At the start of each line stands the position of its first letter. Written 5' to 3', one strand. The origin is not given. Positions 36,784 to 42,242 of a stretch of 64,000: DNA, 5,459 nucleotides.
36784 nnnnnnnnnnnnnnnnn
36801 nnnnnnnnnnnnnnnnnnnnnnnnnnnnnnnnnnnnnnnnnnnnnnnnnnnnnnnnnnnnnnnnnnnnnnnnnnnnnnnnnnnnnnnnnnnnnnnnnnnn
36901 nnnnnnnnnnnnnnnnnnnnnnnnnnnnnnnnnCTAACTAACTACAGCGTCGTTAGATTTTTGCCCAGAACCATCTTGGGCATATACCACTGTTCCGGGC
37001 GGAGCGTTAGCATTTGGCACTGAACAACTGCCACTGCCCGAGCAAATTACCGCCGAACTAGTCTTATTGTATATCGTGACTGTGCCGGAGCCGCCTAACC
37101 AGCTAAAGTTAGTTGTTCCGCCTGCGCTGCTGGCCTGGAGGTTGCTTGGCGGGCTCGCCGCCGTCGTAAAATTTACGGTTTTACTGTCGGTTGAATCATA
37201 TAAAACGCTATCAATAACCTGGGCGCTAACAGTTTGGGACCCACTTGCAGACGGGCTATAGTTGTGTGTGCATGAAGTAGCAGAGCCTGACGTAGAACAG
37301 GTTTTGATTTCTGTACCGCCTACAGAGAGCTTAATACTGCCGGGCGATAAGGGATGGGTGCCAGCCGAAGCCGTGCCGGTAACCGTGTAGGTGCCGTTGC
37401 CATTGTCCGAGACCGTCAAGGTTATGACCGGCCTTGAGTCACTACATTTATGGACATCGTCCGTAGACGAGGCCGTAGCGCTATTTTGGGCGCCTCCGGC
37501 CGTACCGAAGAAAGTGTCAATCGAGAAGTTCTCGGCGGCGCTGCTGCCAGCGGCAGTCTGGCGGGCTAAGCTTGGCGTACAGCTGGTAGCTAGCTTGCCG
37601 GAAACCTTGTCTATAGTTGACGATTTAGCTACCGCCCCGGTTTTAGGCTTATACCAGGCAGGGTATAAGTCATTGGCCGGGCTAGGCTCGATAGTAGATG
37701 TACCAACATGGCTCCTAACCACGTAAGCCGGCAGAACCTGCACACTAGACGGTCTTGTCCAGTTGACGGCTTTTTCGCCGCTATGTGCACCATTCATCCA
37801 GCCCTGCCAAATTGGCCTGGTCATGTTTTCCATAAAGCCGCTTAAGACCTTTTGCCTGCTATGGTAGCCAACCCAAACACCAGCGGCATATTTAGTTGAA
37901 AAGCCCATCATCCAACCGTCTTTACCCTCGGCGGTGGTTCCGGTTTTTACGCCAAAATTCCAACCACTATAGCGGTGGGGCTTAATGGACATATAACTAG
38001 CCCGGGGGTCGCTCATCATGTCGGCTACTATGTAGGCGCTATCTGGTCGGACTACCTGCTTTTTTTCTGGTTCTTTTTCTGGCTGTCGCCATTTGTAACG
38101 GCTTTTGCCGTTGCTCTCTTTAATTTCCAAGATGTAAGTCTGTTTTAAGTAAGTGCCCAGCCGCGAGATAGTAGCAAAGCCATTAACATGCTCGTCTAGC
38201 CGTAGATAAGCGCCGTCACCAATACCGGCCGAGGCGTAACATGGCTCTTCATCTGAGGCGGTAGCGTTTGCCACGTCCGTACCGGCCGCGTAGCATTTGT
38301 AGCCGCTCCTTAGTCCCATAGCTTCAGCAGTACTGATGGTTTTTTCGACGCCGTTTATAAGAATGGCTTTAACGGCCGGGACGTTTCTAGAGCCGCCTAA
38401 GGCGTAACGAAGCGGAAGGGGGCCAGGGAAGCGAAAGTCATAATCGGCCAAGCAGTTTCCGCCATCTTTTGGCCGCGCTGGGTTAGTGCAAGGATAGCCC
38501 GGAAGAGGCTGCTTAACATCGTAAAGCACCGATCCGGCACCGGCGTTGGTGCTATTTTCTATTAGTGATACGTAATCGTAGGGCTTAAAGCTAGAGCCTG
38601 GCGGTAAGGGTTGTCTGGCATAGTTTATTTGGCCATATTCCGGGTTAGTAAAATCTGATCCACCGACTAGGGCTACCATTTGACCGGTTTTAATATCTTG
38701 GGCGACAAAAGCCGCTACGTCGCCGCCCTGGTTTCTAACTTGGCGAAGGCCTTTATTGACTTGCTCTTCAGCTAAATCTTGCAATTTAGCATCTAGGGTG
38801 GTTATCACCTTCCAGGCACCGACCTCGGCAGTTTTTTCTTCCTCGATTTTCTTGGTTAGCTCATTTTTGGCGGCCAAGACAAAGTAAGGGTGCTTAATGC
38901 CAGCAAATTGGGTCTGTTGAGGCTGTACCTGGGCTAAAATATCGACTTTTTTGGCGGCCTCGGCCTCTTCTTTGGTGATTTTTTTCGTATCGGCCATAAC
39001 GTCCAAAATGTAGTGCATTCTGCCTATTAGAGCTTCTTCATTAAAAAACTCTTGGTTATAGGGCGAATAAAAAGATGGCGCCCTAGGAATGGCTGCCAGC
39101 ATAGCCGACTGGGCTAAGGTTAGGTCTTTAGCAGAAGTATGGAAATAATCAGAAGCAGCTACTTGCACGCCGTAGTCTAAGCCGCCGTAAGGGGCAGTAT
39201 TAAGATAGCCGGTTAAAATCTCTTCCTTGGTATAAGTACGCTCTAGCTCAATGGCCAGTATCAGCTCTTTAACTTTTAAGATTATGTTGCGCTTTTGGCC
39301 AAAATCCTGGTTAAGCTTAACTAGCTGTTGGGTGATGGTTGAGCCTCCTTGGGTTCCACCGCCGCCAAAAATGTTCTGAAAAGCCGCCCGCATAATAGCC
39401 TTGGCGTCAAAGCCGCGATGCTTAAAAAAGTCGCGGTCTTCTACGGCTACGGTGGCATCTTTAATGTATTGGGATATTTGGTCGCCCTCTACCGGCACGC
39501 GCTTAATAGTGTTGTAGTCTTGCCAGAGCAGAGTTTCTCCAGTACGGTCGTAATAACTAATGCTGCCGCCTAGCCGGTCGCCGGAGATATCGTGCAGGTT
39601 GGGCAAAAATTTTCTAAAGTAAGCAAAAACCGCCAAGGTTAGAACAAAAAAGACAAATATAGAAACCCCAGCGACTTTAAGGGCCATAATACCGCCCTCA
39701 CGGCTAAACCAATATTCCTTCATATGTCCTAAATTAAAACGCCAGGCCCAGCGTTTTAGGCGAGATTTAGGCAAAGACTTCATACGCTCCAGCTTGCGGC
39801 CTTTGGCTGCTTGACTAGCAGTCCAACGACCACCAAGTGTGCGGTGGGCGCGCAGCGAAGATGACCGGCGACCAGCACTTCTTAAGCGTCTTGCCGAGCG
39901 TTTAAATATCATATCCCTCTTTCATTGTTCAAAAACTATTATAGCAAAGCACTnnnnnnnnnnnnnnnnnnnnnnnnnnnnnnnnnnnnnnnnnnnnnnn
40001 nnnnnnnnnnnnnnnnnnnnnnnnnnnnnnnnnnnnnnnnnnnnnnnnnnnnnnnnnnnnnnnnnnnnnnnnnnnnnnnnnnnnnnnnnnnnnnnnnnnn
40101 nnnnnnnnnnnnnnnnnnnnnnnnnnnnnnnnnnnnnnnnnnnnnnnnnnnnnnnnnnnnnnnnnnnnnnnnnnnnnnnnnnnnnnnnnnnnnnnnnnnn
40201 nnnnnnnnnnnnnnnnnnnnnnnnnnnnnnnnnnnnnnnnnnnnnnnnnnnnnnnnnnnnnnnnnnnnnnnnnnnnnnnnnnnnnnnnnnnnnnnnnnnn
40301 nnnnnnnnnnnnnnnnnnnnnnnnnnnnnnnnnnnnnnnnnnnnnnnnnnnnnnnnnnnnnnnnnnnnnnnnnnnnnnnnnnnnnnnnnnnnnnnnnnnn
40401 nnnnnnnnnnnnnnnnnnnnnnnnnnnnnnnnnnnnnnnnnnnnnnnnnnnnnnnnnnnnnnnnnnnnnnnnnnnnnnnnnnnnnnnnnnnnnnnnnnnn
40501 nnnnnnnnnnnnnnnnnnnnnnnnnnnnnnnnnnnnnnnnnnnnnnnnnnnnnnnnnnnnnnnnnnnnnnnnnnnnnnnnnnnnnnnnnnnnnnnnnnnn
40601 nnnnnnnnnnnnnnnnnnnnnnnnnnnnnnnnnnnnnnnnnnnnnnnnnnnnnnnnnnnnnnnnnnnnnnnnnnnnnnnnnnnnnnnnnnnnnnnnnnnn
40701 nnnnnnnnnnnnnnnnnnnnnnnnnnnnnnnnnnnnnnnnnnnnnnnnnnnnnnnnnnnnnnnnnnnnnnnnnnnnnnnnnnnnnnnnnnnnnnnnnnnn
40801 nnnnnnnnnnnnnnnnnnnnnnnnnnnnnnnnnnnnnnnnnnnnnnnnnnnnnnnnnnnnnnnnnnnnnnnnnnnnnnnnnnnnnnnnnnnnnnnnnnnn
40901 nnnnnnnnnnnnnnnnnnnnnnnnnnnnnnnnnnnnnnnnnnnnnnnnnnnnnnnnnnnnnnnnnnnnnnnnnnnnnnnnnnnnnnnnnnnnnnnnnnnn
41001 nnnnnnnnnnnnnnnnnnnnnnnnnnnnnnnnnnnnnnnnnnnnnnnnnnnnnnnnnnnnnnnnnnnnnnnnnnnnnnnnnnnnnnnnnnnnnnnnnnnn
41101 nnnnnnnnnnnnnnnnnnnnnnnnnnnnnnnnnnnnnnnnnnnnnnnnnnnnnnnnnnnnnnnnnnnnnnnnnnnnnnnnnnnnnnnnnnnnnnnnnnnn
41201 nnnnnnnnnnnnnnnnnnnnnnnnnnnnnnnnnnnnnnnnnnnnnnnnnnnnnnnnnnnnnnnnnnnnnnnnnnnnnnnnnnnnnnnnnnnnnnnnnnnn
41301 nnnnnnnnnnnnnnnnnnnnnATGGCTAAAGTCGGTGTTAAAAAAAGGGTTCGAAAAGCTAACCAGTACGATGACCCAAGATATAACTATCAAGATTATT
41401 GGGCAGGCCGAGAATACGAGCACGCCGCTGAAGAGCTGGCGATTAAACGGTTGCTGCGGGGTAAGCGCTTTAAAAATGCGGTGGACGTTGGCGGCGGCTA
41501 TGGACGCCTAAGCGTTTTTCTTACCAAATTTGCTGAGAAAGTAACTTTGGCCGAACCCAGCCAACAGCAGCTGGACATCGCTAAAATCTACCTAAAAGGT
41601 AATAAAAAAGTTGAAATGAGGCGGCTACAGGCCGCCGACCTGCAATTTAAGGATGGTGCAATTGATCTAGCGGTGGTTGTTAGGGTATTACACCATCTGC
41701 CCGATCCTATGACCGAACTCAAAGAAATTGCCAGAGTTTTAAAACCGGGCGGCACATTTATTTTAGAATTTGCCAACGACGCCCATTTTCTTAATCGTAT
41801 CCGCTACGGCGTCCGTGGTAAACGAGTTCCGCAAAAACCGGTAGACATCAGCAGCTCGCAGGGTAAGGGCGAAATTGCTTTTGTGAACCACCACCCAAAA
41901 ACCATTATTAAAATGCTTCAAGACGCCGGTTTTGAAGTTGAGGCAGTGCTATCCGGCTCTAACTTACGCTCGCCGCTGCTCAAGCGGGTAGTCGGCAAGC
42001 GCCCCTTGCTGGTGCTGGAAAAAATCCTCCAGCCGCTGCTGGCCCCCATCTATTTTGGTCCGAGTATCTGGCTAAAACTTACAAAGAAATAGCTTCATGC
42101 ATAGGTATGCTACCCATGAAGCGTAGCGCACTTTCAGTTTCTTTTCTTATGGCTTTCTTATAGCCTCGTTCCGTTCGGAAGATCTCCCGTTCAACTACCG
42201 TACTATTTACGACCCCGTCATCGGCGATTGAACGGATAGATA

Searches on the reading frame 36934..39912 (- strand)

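Call 9: search_protein_families(library=ncbifam, proteins=[window:36934-39912:-])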
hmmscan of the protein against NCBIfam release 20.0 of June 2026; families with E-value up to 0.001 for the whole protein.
window:36934-39912:- (992 aa): 13 families
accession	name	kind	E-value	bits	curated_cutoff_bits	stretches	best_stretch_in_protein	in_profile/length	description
TIGR02074.1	PBP_1a_fam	subfamily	7.1e-116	388.1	508.75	1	137-711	1-534/535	PBP1A family penicillin-binding protein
TIGR02073.1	PBP_1c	equivalog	4e-87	293.5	494.2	1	117-790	11-621/728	penicillin-binding protein 1C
NF051885.1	tranpepglycosPbpC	equivalog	5.5e-76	256.5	900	1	103-715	42-599/632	multimodular transpeptidase-transglycosylase PbpC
NF038272.1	strep_PBP1A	exception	3.8e-69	233.7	1075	1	83-731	16-652/658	penicillin-binding protein PBP1A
TIGR02071.1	PBP_1b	equivalog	6.1e-60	203.2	717.75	2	134-535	143-531/729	penicillin-binding protein 1B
NF008643.0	PRK11636.1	equivalog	2.8e-55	188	1263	2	94-387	24-305/850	peptidoglycan glycosyltransferase/peptidoglycan DD-transpeptidase MrcA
NF038274.1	strep_PBP1B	exception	3.4e-54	184.4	1225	2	135-346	79-298/745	penicillin-binding protein PBP1B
NF038276.1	strep_PBP2A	exception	5.5e-51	173.6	1100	1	88-686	49-611/716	penicillin-binding protein PBP2A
NF008414.0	PRK11240.1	equivalog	3.6e-46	157.6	1121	1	129-690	53-545/774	peptidoglycan glycosyltransferase PbpC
NF011423.0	PRK14850.1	equivalog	8.2e-45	153.4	1275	1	137-686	156-670/764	penicillin-binding protein 1b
NF007061.0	PRK09506.1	equivalog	5.3e-43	146.9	1120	1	133-534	206-594/825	bifunctional glycosyl transferase/transpeptidase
TIGR02070.1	mono_pep_trsgly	equivalog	6.1e-35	120.7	182.65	1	135-285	52-201/224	monofunctional biosynthetic peptidoglycan transglycosylase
NF010008.0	PRK13481.1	equivalog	9.5e-33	113.6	270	1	140-318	82-261/269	glycosyltransferase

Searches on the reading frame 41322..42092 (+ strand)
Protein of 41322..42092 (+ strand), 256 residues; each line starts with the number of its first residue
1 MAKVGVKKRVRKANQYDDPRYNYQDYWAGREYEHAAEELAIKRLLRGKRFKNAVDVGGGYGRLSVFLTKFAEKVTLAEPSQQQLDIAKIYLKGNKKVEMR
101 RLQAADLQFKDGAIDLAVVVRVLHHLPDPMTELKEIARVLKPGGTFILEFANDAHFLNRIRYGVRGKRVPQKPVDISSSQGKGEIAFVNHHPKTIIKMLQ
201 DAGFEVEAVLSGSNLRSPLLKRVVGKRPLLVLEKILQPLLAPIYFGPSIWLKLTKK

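Call 15: search_protein_families(library=pfam, proteins=[window:41322-42092:+])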
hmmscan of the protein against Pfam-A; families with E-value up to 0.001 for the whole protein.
window:41322-42092:+ (256 aa): 9 families
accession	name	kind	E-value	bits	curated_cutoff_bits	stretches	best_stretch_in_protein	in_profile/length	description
PF08241.18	Methyltransf_11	-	1.2e-20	74.4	21.2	1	54-148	1-95/95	Methyltransferase domain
PF13649.12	Methyltransf_25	-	6.3e-16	59.3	27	1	54-144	2-97/97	Methyltransferase domain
PF13489.12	Methyltransf_23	-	1.1e-15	58.1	27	1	40-208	12-163/164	Methyltransferase domain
PF08242.18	Methyltransf_12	-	3.5e-13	50.5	30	1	54-146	1-98/98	Methyltransferase domain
PF01209.24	Ubie_methyltran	-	8.2e-13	48.7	20.1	1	41-204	39-213/233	ubiE/COQ5 methyltransferase family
PF13847.12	Methyltransf_31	-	1e-10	41.9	27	1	52-152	6-113/145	Methyltransferase domain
PF05891.18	Methyltransf_PK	-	4.7e-06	26.7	27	1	37-149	43-160/218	AdoMet dependent proline di-methyltransferase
PF05219.18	DREV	-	2.6e-05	23.9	26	1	48-208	93-237/265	DREV methyltransferase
PF05175.20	MTS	-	0.00053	20.1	23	1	46-105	28-88/170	Methyltransferase small domain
